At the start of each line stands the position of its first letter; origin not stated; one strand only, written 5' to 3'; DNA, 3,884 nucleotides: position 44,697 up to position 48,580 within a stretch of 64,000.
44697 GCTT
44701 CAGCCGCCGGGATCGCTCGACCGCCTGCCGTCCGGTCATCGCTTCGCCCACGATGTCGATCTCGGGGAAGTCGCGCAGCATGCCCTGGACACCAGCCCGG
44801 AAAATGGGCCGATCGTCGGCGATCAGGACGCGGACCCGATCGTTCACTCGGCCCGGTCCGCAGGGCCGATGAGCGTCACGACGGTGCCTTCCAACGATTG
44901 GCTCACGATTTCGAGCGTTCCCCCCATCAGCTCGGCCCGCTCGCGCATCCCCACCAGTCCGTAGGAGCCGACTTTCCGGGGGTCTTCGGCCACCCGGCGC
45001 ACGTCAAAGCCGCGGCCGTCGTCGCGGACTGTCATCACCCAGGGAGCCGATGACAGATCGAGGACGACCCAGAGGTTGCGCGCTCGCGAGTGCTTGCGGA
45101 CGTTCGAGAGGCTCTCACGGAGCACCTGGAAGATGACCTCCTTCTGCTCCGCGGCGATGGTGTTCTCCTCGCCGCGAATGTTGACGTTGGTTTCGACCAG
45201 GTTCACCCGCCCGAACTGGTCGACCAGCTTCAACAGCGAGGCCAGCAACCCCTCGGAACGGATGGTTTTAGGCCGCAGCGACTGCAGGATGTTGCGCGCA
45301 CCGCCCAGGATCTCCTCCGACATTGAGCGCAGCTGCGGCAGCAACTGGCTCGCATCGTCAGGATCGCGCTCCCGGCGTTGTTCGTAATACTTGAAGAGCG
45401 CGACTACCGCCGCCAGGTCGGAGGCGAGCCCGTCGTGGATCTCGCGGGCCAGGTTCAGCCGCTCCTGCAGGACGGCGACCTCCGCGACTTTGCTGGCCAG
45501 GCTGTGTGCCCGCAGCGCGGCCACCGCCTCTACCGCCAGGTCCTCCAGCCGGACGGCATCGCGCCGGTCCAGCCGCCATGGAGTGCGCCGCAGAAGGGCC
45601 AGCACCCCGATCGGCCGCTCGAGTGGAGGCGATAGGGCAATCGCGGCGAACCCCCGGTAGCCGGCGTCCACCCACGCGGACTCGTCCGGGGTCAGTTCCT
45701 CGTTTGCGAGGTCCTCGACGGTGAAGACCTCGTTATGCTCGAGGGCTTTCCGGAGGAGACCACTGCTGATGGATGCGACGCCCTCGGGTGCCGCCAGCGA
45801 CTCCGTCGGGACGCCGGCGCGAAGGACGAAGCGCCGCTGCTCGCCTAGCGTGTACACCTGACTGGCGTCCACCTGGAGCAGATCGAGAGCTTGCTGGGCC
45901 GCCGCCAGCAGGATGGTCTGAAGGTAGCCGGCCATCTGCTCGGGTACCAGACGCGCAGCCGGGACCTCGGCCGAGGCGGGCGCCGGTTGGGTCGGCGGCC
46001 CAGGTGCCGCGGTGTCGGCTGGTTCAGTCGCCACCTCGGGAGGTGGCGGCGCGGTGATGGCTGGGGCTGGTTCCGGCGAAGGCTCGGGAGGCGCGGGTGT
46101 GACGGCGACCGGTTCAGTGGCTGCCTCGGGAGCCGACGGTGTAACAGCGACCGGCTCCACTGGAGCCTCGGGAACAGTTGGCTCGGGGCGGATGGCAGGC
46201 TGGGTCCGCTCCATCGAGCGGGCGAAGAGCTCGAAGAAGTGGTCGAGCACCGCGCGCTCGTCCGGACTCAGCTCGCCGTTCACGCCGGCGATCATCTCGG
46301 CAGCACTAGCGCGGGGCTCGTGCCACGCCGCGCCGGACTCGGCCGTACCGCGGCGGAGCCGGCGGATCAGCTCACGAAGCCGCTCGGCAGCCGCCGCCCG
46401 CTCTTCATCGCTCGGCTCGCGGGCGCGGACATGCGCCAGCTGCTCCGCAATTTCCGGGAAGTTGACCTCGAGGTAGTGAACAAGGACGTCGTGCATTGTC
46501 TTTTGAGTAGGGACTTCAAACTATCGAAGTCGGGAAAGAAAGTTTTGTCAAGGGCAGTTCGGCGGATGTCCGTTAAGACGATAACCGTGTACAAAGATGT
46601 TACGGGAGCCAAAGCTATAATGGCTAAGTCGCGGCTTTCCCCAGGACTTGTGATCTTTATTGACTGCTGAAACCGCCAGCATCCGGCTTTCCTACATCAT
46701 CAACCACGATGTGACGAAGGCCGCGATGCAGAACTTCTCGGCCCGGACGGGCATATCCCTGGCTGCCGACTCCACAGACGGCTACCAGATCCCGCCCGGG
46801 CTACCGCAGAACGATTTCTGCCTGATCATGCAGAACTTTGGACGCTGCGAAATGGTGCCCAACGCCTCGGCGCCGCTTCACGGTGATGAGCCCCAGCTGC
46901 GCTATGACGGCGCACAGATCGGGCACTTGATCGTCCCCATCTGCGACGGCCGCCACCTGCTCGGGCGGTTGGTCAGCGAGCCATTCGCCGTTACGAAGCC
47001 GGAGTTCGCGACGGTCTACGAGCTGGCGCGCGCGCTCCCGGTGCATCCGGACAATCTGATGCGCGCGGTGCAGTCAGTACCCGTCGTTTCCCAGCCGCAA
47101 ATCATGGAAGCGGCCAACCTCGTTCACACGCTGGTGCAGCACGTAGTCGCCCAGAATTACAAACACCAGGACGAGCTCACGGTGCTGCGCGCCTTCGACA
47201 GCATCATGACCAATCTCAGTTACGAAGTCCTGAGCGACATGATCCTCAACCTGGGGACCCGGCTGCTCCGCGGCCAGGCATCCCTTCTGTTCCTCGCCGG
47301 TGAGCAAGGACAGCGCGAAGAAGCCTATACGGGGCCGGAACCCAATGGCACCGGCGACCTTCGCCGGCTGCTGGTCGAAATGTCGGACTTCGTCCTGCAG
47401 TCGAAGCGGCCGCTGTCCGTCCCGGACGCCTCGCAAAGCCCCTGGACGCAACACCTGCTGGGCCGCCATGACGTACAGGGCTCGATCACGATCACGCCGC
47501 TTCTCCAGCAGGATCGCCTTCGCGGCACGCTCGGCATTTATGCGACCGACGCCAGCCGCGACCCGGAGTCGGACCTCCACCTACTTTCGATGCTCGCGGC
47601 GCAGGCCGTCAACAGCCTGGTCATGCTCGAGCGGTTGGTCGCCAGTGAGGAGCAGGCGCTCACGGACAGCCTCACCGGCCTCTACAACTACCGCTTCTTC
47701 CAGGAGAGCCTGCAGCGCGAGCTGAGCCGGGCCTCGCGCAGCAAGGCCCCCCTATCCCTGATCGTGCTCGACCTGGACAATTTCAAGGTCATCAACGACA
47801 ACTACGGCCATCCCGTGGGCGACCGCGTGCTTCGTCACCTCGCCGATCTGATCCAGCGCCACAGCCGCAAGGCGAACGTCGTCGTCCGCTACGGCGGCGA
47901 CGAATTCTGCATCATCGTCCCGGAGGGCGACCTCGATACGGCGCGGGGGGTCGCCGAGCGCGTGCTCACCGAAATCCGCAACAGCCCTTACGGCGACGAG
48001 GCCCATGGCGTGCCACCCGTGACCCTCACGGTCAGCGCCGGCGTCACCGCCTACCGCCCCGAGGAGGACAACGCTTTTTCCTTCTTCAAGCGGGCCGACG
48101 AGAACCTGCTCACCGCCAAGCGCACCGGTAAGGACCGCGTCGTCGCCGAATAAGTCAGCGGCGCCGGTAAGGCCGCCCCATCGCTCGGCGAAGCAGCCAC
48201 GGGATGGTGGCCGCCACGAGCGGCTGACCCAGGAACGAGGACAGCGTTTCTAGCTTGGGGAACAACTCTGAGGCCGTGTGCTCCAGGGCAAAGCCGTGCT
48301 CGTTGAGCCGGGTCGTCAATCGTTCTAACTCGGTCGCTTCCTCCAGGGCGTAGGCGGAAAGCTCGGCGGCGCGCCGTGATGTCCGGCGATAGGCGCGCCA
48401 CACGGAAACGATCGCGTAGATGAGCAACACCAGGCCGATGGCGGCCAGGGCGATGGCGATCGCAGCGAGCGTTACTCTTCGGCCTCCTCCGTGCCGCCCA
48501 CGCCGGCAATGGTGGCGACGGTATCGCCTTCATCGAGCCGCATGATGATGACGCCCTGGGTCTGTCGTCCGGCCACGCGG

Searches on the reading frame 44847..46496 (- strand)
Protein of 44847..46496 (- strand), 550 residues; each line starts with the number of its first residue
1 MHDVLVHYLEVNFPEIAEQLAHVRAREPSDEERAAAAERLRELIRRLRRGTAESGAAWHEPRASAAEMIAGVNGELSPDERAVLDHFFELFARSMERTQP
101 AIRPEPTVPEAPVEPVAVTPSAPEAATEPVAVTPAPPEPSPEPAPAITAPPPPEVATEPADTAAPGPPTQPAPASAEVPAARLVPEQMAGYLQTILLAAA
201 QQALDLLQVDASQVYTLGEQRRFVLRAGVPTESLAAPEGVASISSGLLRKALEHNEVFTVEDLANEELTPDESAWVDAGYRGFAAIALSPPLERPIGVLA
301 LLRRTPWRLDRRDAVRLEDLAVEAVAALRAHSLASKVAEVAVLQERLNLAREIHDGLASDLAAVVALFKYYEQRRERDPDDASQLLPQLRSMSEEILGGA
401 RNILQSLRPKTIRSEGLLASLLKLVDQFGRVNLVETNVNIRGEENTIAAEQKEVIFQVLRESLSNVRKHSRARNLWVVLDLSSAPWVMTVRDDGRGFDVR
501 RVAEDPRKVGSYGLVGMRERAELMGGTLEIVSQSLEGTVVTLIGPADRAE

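Call 9: search_protein_families(library=pfam, proteins=[window:44847-46496:-], max_evalue=1)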
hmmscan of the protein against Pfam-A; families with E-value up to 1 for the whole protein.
window:44847-46496:- (550 aa): 6 families
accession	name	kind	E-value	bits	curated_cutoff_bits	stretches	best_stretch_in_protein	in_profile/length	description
PF07730.19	HisKA_3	-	1.1e-11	45.6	24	1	345-410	1-66/68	Histidine kinase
PF02518.31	HATPase_c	-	6.8e-11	43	26.4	1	454-543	5-106/111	Histidine kinase-, DNA gyrase B-, and HSP90-like ATPase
PF13492.12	GAF_3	-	1.7e-07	32.1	27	1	193-328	3-127/129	GAF domain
PF13185.12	GAF_2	-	0.00011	22.9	28.6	1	192-328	4-135/136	GAF domain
PF01590.32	GAF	-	0.0033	18.4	22.4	1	192-327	2-132/133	GAF domain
PF19756.4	DUF6243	-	0.73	10.6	25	1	29-55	30-56/67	Family of unknown function (DUF6243)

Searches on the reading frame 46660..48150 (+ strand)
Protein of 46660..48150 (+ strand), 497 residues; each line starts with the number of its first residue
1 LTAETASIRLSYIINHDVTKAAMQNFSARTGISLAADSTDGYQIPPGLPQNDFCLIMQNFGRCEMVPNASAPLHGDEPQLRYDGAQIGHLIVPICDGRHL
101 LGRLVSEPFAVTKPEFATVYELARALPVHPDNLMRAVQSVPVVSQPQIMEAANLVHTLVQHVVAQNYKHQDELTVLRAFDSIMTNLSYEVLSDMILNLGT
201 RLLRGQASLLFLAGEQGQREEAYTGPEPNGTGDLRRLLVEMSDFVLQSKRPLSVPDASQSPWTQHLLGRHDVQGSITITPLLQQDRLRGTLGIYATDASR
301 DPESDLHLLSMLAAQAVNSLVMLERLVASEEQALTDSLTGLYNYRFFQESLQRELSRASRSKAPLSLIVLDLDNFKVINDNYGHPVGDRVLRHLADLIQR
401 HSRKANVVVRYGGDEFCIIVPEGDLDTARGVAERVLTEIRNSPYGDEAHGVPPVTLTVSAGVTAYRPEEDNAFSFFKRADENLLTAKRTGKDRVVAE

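Call 9: search_protein_families(library=pfam, proteins=[window:46660-48150:+], max_evalue=1)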
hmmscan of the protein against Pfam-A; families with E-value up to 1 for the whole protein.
window:46660-48150:+ (497 aa): 7 families
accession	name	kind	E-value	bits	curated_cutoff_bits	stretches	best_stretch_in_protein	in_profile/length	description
PF00990.26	GGDEF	-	4.2e-43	147.3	23.8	1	333-493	1-161/161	Diguanylate cyclase, GGDEF domain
PF01590.32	GAF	-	3.5e-12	47.4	22.4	1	189-319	3-132/133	GAF domain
PF10114.15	PocR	-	5.3e-09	36.5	23.9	1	13-167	2-162/162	Sensory domain found in PocR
PF13185.12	GAF_2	-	2.7e-08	34.5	28.6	1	187-317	3-132/136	GAF domain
PF13492.12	GAF_3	-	0.0016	19.3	27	1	189-320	3-127/129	GAF domain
PF17853.6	GGDEF_2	-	0.0018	18.9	24.5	1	366-441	24-86/116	GGDEF-like domain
PF24898.2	GGDEF_GdpP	-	0.096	13.4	30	1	371-495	2-117/126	Cyclic-di-AMP phosphodiesterase GdpP-like, GGDEF domain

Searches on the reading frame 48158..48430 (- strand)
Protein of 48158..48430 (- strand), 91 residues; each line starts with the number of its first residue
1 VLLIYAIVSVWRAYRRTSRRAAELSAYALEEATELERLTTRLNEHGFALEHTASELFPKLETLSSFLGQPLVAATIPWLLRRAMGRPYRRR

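Call 9: search_protein_families(library=pfam, proteins=[window:48158-48430:-], max_evalue=1)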
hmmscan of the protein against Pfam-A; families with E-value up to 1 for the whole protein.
window:48158-48430:- (91 aa): 2 families
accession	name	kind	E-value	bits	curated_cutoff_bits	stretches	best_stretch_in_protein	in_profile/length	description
PF24756.1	THD_CWZF3-5-7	-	0.097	12.8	27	1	19-52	8-41/255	CWZF3-5-7 THD domain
PF06568.16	DUF1127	-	0.17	12.1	23.3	1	5-29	2-26/37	Domain of unknown function (DUF1127)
